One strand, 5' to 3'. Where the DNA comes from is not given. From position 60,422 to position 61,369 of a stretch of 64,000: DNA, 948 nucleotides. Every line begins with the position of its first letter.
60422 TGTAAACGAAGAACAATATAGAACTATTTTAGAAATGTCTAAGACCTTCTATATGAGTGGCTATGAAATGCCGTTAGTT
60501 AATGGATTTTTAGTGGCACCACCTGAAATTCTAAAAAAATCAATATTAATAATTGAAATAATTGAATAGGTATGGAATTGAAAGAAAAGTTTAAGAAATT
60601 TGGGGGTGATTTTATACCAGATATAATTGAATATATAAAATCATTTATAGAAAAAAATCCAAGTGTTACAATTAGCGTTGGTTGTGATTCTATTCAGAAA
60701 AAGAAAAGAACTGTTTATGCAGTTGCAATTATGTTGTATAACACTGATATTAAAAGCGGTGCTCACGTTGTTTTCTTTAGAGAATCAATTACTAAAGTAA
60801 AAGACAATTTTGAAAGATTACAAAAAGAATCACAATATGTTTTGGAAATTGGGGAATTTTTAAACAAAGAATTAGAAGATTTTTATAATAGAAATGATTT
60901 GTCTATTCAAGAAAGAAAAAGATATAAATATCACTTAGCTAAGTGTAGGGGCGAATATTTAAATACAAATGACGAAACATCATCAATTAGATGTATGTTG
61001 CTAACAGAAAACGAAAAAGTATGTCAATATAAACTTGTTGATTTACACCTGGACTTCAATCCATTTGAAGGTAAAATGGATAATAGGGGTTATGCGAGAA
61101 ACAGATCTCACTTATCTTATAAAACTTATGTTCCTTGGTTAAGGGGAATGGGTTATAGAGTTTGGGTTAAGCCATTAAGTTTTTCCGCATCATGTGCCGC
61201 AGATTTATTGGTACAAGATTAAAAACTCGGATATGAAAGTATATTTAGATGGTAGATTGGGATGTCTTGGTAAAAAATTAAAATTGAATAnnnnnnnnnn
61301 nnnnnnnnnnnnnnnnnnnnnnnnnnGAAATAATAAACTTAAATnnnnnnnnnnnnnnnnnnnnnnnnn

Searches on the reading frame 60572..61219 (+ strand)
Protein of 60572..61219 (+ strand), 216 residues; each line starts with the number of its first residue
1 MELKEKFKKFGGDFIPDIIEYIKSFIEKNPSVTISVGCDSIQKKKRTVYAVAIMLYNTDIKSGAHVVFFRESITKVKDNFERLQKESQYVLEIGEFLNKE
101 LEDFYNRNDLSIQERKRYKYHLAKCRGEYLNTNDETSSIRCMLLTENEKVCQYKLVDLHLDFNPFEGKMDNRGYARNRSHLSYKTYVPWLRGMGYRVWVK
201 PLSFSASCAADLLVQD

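Call 69: search_protein_families(library=pfam, proteins=[window:60572-61219:+], max_evalue=0.001)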
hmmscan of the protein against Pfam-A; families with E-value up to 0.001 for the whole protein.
window:60572-61219:+ (216 aa): 1 family
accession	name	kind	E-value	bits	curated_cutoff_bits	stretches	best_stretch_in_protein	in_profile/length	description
PF04308.18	RNaseH_like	-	2.8e-17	63.4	25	1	18-111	2-96/145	Ribonuclease H-like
